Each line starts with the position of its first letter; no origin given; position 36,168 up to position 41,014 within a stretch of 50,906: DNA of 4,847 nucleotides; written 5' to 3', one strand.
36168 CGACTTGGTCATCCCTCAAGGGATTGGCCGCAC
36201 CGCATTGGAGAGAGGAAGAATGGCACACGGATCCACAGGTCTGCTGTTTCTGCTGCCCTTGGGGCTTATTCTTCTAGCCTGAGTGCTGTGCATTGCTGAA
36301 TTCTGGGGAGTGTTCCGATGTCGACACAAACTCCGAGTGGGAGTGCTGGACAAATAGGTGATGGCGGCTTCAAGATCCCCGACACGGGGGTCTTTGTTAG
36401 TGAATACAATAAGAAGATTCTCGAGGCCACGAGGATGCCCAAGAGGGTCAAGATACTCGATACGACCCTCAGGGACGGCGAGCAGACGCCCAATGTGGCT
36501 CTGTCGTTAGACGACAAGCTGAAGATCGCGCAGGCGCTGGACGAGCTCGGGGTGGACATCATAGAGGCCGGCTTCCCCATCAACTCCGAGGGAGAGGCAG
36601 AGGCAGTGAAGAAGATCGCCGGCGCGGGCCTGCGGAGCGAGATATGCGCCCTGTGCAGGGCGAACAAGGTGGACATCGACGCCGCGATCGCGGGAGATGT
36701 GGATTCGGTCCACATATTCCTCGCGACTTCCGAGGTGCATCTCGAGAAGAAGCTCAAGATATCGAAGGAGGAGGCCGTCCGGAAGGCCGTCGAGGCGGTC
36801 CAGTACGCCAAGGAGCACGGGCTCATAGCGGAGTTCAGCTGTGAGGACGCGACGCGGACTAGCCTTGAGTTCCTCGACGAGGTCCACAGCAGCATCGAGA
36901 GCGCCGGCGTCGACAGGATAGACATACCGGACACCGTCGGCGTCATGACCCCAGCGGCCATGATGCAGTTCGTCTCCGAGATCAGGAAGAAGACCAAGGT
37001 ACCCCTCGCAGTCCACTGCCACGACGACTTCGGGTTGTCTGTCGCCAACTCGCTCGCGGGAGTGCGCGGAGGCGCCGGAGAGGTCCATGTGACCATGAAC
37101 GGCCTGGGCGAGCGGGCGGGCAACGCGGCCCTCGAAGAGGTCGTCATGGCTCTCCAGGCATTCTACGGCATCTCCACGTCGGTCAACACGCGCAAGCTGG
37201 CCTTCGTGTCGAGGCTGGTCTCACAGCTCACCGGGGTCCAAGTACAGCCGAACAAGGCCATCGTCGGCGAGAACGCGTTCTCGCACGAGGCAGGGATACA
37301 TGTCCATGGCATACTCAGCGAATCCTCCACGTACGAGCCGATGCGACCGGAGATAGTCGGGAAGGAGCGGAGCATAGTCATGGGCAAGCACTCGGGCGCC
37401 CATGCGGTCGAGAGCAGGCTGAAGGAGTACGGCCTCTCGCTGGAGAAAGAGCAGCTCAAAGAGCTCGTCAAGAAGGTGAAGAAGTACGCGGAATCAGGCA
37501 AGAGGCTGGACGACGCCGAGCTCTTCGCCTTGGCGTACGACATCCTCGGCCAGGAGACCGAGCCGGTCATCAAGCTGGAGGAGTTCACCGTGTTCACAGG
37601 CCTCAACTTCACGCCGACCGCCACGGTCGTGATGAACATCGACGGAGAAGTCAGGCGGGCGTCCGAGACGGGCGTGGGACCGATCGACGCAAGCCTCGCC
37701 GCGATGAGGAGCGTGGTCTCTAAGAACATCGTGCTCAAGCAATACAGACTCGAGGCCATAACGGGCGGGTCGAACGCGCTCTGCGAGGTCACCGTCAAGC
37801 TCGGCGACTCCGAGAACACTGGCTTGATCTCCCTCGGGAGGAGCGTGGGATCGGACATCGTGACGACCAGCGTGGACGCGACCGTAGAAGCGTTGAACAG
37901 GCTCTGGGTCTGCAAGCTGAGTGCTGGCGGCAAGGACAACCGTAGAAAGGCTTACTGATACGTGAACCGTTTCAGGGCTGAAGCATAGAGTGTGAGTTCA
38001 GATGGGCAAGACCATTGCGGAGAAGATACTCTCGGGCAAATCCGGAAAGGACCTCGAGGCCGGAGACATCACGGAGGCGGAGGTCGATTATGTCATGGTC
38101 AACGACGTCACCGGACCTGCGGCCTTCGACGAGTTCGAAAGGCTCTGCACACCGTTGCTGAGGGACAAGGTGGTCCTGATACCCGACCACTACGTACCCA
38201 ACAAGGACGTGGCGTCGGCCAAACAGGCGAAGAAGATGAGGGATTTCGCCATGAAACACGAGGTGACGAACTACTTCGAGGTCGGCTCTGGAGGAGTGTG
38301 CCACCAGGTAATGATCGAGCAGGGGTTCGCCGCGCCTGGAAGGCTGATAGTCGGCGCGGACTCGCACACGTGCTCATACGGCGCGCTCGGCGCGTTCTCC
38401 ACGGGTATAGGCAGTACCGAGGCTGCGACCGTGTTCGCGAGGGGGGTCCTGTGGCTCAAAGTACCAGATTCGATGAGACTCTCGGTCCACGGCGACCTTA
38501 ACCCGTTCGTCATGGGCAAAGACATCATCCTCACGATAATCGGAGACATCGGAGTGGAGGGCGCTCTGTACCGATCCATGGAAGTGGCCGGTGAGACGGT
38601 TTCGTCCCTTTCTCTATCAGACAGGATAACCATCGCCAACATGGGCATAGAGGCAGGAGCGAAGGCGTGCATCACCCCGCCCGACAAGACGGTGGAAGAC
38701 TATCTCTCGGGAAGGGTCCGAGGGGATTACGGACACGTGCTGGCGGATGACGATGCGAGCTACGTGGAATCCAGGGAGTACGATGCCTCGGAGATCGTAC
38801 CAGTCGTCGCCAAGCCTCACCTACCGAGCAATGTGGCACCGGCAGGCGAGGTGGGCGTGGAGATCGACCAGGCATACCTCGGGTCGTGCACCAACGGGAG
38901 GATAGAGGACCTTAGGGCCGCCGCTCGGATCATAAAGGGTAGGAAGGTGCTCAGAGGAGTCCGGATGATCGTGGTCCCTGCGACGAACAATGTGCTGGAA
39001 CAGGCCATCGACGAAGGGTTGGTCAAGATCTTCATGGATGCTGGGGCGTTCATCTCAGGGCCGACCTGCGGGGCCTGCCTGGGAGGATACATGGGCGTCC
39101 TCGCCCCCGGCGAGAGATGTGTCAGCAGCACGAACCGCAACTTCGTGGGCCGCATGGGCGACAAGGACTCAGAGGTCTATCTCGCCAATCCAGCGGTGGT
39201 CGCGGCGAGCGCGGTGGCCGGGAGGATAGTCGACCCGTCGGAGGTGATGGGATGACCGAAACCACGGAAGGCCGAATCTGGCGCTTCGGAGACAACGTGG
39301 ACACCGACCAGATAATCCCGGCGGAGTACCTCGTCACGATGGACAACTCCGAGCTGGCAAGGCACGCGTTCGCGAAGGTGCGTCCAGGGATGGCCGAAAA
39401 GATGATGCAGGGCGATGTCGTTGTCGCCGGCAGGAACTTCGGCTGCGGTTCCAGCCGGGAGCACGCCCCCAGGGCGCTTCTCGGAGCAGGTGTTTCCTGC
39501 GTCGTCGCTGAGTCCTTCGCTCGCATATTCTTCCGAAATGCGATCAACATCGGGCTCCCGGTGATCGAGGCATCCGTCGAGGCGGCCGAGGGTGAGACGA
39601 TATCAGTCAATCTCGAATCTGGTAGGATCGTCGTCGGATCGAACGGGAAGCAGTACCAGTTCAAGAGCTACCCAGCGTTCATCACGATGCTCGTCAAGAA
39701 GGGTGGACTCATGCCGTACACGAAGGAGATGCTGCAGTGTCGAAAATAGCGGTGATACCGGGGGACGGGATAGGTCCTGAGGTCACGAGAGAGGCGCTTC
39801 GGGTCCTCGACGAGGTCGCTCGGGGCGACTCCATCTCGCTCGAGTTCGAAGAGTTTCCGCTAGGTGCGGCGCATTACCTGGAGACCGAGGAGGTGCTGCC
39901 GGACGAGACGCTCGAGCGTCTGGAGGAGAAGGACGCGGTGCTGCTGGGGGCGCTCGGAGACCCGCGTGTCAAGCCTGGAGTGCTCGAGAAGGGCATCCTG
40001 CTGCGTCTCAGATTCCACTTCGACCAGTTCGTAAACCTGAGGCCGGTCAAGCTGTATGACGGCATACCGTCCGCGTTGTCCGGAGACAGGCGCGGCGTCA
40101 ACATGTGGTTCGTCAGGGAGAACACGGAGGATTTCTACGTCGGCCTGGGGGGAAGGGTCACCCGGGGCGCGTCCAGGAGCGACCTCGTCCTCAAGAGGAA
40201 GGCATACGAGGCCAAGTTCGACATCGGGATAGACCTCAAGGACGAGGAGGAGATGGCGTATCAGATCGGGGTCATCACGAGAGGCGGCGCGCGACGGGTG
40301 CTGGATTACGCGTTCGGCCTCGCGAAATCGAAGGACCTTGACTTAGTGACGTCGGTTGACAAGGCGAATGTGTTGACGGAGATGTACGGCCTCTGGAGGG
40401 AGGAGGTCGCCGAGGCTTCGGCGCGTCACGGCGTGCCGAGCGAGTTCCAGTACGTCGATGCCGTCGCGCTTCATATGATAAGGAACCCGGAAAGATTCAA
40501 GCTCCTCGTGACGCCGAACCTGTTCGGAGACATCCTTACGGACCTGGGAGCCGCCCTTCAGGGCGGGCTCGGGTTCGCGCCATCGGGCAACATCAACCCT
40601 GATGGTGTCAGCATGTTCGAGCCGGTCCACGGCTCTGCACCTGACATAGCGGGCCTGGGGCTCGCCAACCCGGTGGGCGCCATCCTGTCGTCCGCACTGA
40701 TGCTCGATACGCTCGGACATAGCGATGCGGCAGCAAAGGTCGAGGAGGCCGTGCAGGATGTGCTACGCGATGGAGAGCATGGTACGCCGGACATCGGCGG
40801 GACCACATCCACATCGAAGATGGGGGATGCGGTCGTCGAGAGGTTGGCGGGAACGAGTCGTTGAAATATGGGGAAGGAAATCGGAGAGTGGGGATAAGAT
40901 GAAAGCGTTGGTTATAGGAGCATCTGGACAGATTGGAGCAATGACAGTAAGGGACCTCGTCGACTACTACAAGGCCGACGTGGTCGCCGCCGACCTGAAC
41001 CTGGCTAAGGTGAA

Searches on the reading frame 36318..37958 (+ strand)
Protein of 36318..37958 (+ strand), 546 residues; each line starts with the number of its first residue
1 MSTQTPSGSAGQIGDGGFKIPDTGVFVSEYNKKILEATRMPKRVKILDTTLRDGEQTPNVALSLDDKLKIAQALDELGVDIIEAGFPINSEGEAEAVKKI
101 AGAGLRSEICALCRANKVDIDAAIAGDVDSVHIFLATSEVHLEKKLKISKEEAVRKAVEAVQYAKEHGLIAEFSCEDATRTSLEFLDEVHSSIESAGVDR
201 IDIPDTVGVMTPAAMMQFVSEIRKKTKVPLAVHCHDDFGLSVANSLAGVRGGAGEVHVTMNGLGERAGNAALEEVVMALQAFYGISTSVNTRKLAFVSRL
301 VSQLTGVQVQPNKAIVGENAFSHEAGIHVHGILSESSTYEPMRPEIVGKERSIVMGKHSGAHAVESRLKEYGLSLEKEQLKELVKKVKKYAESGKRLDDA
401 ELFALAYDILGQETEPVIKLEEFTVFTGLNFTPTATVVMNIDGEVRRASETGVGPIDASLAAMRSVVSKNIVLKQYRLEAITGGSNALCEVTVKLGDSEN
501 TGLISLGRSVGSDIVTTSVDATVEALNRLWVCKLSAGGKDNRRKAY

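Call 11: search_protein_families(library=pfam, proteins=[window:36318-37958:+])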
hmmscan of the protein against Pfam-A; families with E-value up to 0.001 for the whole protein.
window:36318-37958:+ (546 aa): 3 families
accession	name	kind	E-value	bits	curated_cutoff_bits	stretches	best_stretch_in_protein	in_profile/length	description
PF00682.25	HMGL-like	-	4.6e-88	295.4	29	1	43-301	1-260/260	HMGL-like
PF08502.15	LeuA_dimer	-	2.6e-30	105.4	24.9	1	397-529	2-130/131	LeuA allosteric (dimerisation) domain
PF22617.1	HCS_D2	-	5.6e-30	104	27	1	315-394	1-81/82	Homocitrate synthase post-HMGL domain-like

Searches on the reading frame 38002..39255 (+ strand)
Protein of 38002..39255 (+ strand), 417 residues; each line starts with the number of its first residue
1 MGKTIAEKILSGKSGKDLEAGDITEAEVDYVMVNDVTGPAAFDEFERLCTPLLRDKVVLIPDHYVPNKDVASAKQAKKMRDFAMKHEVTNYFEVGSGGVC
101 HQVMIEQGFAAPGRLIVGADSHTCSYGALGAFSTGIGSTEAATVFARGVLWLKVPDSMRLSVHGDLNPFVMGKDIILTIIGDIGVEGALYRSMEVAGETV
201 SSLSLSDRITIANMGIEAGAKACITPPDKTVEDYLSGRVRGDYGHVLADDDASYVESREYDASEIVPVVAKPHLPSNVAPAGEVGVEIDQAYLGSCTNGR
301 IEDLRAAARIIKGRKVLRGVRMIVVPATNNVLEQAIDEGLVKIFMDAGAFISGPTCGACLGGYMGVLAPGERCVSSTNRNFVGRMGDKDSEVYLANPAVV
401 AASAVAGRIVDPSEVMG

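Call 12: search_protein_families(library=pfam, proteins=[window:38002-39255:+])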
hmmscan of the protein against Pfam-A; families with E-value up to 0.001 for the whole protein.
window:38002-39255:+ (417 aa): 1 family
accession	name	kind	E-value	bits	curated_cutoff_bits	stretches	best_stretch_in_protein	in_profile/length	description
PF00330.25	Aconitase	-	1.9e-100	337.5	28.7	2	8-281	2-303/463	Aconitase family (aconitate hydratase)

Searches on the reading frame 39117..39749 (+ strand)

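Call 12: search_protein_families(library=pfam, proteins=[window:39117-39749:+])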
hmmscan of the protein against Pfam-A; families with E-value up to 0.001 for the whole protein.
window:39117-39749:+ (210 aa): 1 family
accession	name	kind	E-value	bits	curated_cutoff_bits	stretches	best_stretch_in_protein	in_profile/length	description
PF00694.25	Aconitase_C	-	2.4e-20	73.6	22.8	1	101-148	77-124/131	Aconitase C-terminal domain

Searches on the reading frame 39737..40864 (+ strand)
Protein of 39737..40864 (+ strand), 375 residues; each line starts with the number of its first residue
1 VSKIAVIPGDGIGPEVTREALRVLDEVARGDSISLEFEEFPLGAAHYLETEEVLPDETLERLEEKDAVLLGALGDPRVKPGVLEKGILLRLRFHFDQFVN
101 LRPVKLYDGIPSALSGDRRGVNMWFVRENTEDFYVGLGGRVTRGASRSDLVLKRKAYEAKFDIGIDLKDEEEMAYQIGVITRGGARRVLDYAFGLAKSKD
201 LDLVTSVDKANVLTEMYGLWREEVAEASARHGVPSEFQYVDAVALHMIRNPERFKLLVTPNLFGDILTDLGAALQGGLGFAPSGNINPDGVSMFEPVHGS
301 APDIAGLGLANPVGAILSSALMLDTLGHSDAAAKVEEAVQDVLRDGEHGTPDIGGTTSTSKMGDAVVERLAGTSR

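Call 12: search_protein_families(library=pfam, proteins=[window:39737-40864:+])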
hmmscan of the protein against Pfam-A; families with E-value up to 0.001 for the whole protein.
window:39737-40864:+ (375 aa): 1 family
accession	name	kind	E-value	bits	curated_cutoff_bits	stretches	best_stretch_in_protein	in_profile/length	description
PF00180.25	Iso_dh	-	4.4e-95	319.3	27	1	3-366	1-348/348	Isocitrate/isopropylmalate dehydrogenase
